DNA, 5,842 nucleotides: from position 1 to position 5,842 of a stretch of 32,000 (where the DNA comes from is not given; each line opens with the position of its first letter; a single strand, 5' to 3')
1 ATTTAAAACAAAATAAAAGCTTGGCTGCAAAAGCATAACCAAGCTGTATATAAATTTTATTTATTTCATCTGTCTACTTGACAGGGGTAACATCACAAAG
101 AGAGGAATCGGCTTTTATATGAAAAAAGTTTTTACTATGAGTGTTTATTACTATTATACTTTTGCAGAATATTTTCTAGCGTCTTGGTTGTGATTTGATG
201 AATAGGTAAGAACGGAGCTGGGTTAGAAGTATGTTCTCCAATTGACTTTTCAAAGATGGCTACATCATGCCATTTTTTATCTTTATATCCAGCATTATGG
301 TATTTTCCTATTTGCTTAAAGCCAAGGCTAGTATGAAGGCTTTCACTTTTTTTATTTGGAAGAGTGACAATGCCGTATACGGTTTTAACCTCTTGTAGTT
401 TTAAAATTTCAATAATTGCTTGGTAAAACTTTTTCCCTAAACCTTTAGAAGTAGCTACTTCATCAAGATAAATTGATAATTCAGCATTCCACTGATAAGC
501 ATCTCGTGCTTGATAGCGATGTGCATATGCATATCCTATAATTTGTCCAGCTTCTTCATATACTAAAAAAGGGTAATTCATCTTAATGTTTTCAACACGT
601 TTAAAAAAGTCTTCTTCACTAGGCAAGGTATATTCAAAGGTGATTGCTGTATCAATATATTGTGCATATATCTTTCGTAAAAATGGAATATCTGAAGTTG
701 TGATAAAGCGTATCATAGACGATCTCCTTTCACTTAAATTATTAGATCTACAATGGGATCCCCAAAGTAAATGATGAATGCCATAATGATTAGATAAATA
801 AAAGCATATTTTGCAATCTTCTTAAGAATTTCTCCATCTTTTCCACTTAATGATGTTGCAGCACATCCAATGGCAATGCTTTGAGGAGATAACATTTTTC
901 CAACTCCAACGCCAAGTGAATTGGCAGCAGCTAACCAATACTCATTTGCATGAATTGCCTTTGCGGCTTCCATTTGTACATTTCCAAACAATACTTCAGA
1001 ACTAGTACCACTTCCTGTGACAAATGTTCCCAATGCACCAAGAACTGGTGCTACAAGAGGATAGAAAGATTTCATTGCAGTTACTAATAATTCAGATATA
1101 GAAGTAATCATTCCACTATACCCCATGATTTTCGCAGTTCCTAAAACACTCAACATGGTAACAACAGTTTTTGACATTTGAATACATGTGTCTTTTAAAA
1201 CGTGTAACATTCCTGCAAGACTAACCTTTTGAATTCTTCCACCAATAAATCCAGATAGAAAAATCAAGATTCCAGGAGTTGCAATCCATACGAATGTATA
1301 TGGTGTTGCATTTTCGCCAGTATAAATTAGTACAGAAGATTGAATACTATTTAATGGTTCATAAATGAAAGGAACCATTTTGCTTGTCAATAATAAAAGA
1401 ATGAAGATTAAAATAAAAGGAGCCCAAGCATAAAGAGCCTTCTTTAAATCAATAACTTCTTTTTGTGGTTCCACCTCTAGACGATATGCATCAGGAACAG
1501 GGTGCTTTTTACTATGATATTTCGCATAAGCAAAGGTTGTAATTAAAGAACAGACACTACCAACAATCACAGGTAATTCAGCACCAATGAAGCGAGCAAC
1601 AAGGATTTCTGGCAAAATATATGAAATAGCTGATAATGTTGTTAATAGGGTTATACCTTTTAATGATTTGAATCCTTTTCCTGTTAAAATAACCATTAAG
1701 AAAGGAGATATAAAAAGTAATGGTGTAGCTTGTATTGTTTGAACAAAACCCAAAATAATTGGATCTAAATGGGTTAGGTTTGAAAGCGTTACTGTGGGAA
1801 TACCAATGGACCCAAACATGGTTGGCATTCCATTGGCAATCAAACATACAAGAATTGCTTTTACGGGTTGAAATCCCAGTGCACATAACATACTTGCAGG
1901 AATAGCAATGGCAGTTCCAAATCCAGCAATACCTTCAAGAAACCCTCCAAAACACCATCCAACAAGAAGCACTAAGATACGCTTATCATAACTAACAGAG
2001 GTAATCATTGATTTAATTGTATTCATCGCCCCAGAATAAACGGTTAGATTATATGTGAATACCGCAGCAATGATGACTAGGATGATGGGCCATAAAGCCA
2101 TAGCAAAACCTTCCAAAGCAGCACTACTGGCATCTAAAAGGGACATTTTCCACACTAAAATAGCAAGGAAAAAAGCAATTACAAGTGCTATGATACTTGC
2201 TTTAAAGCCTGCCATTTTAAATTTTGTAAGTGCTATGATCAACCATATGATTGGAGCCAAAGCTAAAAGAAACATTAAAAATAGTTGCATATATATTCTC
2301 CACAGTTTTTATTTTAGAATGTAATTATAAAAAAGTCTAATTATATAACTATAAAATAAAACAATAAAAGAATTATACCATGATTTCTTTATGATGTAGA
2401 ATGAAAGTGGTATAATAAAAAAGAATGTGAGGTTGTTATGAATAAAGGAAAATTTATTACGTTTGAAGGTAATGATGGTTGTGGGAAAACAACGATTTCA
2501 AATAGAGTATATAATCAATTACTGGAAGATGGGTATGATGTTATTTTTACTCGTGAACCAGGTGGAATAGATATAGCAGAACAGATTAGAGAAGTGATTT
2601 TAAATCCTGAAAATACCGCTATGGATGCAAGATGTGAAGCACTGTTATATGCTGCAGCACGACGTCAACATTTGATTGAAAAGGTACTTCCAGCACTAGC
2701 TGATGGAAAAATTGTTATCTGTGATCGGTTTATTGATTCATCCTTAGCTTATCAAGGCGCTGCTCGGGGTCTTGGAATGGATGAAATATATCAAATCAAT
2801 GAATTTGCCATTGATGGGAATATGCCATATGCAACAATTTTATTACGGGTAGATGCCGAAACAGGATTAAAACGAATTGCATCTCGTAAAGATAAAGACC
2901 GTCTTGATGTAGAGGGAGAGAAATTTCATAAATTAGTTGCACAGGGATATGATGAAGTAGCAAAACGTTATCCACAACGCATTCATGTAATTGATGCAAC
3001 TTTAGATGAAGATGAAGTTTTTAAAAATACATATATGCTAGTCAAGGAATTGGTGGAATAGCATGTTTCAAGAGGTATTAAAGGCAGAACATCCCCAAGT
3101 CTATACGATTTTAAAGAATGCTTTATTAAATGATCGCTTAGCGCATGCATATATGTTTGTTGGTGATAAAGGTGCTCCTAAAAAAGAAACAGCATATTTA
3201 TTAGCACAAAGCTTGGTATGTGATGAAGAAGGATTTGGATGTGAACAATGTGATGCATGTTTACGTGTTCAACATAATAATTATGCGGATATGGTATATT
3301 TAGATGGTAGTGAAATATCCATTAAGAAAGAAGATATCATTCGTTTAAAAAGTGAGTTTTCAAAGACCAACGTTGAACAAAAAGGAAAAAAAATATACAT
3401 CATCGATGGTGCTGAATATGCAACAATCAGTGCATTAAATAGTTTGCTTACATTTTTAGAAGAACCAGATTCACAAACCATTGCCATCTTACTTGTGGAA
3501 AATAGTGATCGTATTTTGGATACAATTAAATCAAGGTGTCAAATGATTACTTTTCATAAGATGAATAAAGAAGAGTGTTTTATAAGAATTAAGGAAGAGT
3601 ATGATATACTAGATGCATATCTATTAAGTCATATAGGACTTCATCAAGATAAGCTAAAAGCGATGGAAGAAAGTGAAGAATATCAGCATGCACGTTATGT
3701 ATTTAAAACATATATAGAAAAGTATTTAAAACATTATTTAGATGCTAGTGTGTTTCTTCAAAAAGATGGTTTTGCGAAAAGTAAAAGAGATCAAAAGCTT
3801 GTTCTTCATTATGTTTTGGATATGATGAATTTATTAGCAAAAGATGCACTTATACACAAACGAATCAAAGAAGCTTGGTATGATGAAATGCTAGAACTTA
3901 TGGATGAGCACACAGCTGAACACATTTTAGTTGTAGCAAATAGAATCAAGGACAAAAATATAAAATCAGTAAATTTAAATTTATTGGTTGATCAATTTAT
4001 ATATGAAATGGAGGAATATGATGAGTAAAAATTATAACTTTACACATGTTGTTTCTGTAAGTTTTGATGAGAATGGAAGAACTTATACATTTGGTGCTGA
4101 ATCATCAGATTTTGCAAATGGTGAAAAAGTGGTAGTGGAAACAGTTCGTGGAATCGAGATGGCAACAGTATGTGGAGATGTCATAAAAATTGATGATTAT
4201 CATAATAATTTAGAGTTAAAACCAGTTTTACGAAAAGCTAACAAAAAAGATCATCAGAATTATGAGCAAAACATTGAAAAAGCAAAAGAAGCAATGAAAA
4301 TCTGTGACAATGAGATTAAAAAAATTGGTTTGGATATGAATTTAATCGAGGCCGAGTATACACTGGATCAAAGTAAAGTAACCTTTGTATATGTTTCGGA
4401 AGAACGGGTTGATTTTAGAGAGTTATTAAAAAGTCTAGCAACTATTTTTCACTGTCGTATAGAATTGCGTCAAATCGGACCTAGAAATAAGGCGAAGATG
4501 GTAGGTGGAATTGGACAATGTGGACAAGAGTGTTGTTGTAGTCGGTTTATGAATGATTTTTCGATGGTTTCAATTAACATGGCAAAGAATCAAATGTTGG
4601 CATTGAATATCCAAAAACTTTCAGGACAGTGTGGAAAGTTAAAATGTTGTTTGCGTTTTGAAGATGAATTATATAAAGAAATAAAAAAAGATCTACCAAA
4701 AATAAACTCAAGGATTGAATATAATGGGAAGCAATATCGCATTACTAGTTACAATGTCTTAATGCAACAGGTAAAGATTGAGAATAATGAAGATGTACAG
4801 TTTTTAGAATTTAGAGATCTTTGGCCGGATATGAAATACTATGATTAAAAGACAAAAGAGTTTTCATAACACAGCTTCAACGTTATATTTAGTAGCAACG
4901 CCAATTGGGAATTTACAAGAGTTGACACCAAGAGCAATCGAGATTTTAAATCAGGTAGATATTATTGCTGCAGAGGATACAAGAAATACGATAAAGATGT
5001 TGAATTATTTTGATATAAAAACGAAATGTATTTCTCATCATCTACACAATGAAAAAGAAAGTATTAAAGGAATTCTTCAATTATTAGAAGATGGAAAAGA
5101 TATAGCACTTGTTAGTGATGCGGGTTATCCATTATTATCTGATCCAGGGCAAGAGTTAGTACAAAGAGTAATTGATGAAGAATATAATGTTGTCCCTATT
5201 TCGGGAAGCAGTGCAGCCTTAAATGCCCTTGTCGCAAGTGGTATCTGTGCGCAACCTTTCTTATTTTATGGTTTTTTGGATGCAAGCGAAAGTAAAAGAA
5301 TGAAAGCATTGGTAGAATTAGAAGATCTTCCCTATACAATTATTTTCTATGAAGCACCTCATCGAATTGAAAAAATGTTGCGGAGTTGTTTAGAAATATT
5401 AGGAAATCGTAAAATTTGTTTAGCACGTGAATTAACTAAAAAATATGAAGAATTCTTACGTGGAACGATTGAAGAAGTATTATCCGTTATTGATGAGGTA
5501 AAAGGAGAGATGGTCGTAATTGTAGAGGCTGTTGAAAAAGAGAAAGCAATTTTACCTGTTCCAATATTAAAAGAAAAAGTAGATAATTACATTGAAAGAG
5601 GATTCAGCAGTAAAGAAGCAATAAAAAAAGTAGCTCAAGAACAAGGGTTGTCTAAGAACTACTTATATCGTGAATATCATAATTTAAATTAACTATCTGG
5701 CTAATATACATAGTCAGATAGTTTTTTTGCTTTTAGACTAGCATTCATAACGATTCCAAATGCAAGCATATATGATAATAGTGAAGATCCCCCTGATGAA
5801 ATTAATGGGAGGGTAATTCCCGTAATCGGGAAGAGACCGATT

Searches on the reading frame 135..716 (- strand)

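Call 68: search_protein_families(library=pfam, proteins=[window:135-716:-], max_evalue=0.00001)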
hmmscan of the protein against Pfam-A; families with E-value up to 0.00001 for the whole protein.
window:135-716:- (193 aa): 3 families
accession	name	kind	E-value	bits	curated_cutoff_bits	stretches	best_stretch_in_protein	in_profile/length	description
PF13420.13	Acetyltransf_4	-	3.1e-25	89.4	24.3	1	2-152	1-153/155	Acetyltransferase (GNAT) domain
PF00583.31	Acetyltransf_1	-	1.4e-10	41.9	20.7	1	32-133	19-116/116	Acetyltransferase (GNAT) family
PF13302.13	Acetyltransf_3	-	1.4e-07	32.7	25.4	1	2-134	4-138/138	Acetyltransferase (GNAT) domain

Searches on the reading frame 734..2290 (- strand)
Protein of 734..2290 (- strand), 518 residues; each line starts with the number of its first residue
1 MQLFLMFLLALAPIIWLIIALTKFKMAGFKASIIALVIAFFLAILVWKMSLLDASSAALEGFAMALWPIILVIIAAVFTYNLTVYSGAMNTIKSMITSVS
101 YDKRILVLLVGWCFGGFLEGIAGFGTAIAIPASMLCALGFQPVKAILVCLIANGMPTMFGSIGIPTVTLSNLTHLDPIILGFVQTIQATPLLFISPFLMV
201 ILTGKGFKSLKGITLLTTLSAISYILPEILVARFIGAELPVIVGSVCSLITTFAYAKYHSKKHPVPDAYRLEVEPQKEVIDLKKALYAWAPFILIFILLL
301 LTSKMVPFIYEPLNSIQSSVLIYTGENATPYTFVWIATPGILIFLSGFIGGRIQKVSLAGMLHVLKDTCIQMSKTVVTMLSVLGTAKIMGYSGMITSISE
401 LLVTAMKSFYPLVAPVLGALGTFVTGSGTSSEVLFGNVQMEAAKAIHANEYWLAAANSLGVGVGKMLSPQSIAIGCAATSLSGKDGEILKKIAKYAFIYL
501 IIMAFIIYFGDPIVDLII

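Call 68: search_protein_families(library=pfam, proteins=[window:734-2290:-], max_evalue=0.00001)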
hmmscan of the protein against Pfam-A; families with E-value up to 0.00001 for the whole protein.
window:734-2290:- (518 aa): 1 family
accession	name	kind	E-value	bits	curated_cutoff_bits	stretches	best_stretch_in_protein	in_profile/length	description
PF02652.20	Lactate_perm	-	8.3e-127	424.5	27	1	6-509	2-521/522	L-lactate permease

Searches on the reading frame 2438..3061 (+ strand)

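Call 68: search_protein_families(library=pfam, proteins=[window:2438-3061:+], max_evalue=0.00001)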
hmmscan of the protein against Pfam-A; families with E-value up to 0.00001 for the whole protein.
window:2438-3061:+ (207 aa): 1 family
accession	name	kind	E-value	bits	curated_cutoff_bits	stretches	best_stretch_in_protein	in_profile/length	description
PF02223.23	Thymidylate_kin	-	9.2e-55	185.6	27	1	9-196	1-183/185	Thymidylate kinase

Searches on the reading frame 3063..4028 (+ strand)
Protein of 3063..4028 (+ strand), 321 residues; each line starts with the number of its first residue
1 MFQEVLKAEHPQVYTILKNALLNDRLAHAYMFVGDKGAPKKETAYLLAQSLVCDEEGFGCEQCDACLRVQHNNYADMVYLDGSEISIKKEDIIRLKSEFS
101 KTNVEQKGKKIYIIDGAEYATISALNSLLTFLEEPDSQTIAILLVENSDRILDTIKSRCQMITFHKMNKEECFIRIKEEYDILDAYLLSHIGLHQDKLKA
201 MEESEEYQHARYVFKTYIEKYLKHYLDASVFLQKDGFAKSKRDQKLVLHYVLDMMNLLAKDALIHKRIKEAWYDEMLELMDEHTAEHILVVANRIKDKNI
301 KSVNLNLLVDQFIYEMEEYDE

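Call 68: search_protein_families(library=pfam, proteins=[window:3063-4028:+], max_evalue=0.00001)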
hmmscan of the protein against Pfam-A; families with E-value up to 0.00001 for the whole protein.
window:3063-4028:+ (321 aa): 1 family
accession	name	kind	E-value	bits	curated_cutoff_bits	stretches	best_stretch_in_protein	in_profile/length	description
PF13177.12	DNA_pol3_delta2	-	6.8e-49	166.4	27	1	10-167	2-160/161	DNA polymerase III, delta subunit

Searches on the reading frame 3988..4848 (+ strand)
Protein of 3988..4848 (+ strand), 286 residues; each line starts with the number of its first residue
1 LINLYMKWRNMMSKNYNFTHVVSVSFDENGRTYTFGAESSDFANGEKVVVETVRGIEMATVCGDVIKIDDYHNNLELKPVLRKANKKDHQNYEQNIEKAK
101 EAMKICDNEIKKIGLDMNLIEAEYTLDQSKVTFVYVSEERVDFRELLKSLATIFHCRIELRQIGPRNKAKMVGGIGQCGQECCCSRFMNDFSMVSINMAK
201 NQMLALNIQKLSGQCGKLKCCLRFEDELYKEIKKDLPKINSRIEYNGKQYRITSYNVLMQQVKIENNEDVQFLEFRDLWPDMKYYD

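Call 68: search_protein_families(library=pfam, proteins=[window:3988-4848:+], max_evalue=0.00001)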
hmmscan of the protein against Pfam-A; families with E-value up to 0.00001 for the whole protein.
window:3988-4848:+ (286 aa): 1 family
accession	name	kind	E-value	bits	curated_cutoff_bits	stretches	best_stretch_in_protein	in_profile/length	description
PF04468.17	PSP1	-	1.7e-32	112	27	1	78-163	1-86/86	PSP1 C-terminal conserved region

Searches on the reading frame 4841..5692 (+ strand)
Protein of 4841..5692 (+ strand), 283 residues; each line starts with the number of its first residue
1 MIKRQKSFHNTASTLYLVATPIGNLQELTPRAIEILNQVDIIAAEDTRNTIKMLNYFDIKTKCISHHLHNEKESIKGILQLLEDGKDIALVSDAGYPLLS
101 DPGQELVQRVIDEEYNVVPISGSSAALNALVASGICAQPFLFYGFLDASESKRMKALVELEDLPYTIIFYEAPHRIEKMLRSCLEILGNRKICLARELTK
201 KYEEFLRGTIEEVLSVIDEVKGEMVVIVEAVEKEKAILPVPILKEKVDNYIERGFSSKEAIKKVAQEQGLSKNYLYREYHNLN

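Call 68: search_protein_families(library=pfam, proteins=[window:4841-5692:+], max_evalue=0.00001)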
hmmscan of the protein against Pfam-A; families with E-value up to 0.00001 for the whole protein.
window:4841-5692:+ (283 aa): 1 family
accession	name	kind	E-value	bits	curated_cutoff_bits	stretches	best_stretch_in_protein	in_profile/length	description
PF00590.25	TP_methylase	-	2.7e-27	96.5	27.8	1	14-213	1-211/212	Tetrapyrrole (Corrin/Porphyrin) Methylases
